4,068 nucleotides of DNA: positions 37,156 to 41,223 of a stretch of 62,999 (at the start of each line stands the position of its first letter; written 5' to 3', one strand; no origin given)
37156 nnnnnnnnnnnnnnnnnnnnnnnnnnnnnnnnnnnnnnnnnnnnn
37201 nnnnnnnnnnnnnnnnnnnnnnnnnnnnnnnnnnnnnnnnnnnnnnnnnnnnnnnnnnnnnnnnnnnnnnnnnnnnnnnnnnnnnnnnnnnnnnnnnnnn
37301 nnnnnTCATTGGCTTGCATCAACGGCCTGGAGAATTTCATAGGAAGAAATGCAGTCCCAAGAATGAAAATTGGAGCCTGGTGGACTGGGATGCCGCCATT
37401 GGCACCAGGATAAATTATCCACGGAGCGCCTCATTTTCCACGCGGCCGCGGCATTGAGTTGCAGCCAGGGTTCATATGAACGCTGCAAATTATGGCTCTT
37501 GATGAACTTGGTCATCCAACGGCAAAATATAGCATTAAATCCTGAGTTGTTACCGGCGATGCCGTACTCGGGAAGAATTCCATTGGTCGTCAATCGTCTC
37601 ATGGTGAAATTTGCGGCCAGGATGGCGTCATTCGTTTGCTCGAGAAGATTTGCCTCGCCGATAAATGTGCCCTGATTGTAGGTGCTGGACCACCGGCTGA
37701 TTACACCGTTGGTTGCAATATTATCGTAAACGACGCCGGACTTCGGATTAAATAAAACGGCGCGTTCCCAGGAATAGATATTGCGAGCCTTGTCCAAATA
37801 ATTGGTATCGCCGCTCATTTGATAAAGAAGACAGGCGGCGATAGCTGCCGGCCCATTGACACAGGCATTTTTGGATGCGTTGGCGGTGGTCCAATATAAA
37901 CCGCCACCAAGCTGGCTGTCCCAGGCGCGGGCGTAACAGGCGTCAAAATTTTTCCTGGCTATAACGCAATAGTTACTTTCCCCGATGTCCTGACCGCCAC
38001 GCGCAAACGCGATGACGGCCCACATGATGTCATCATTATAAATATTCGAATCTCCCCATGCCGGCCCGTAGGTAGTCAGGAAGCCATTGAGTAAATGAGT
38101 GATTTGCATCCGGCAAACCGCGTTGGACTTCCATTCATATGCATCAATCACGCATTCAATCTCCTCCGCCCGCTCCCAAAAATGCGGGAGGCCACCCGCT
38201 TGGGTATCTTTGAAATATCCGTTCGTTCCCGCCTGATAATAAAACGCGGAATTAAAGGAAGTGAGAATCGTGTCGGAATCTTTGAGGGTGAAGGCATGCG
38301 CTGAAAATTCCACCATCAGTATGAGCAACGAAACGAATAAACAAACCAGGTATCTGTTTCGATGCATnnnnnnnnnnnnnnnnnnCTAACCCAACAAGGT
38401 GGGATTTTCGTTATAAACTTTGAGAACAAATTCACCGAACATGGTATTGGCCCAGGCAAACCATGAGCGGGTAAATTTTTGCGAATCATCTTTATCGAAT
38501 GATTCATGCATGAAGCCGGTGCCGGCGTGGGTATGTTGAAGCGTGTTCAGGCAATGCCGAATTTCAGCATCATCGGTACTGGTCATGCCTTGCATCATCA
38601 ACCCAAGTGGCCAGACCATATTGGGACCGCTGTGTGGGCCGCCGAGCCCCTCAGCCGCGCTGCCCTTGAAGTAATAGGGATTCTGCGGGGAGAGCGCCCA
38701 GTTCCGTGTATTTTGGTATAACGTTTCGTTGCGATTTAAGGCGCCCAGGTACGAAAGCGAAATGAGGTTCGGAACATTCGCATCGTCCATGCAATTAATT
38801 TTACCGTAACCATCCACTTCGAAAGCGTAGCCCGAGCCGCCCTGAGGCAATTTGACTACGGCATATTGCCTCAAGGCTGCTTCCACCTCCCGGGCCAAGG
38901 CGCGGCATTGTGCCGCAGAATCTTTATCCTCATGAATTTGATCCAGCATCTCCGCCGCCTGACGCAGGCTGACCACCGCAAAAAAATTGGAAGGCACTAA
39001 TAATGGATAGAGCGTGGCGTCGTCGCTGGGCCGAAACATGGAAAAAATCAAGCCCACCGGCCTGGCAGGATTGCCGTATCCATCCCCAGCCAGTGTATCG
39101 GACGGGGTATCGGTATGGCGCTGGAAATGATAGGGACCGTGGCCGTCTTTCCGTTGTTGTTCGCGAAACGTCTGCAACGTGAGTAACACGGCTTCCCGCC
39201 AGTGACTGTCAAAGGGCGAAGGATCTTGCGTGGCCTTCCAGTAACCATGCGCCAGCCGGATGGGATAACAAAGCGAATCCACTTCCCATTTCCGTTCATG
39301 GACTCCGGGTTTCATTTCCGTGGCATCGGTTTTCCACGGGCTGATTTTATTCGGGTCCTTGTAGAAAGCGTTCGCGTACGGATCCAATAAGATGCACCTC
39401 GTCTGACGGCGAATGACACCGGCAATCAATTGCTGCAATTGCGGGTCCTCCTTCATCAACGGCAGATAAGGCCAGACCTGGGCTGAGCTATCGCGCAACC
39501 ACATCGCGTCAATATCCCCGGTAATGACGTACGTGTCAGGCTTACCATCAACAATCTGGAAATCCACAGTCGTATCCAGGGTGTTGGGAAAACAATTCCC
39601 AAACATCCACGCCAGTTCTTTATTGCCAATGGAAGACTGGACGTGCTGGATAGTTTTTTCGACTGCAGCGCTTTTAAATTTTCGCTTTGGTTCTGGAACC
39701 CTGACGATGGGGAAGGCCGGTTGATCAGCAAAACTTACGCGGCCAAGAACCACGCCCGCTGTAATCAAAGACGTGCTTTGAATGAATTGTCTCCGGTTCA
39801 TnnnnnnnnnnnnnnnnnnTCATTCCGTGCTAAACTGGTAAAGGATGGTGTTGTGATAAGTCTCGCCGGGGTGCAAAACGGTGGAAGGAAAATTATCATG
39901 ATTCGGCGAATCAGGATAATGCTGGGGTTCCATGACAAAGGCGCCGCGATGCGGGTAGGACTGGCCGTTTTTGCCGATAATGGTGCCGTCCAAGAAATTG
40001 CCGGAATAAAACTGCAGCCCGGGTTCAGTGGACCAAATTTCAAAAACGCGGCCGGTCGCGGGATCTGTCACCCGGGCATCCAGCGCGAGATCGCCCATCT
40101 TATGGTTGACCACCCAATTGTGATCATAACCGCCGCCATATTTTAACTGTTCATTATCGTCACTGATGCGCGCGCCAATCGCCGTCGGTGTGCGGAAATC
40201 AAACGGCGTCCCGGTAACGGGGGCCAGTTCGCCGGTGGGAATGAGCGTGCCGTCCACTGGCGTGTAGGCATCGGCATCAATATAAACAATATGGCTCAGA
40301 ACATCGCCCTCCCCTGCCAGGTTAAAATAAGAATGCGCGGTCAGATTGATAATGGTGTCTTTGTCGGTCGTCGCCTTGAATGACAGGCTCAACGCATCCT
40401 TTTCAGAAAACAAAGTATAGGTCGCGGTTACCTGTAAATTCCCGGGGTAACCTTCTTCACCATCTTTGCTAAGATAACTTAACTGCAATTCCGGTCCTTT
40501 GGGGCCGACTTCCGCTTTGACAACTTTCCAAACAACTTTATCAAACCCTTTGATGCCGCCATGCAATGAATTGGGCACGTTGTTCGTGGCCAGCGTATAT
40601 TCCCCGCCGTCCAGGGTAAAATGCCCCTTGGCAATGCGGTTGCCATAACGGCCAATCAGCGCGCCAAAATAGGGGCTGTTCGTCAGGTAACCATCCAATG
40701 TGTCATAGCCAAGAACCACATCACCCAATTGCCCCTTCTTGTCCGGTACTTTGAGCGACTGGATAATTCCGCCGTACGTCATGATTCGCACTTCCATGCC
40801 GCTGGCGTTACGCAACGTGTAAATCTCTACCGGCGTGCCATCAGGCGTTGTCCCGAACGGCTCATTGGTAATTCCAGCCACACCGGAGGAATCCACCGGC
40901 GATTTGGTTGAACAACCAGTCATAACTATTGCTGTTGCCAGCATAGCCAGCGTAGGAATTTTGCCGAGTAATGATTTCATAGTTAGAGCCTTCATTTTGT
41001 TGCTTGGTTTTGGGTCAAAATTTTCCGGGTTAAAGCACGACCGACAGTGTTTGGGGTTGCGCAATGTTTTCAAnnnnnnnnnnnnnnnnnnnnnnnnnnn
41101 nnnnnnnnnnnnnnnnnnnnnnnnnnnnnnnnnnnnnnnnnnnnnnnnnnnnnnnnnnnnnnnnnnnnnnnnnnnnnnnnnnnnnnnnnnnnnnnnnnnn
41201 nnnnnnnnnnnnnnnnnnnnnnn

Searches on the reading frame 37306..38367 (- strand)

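Call 16: search_protein_families(library=pfam, proteins=[window:37306-38367:-], max_evalue=0.001)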
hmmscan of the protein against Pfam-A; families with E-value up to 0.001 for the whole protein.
window:37306-38367:- (353 aa): 1 family
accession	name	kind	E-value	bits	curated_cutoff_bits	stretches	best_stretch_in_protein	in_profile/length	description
PF03663.20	Glyco_hydro_76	-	8.6e-36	124.6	25.9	1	36-326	11-332/366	Glycosyl hydrolase family 76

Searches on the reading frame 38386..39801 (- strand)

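Call 16: search_protein_families(library=pfam, proteins=[window:38386-39801:-], max_evalue=0.001)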
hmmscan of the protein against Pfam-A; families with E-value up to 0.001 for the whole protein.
window:38386-39801:- (471 aa): 1 family
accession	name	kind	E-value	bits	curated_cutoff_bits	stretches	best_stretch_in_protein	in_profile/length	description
PF06824.17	Glyco_hydro_125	-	2.5e-166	554.1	23.4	1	60-460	1-414/414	Metal-independent alpha-mannosidase (GH125)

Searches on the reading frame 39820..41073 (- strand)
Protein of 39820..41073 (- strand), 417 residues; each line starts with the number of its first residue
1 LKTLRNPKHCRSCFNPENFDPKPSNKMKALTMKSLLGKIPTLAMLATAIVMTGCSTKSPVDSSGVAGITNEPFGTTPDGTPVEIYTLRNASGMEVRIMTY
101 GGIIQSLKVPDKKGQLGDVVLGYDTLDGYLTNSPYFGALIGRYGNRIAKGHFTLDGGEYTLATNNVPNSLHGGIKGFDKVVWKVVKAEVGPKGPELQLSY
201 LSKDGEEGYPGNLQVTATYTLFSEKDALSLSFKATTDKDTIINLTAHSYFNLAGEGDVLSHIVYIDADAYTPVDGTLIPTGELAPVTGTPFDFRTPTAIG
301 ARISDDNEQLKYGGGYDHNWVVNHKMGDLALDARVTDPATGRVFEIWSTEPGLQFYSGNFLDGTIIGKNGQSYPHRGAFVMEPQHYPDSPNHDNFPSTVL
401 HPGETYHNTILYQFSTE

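Call 16: search_protein_families(library=pfam, proteins=[window:39820-41073:-], max_evalue=0.001)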
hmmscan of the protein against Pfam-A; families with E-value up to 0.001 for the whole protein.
window:39820-41073:- (417 aa): 1 family
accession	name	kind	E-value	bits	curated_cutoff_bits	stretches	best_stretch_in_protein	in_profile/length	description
PF01263.26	Aldose_epim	-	4.9e-90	302.4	27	1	84-412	2-298/299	Aldose 1-epimerase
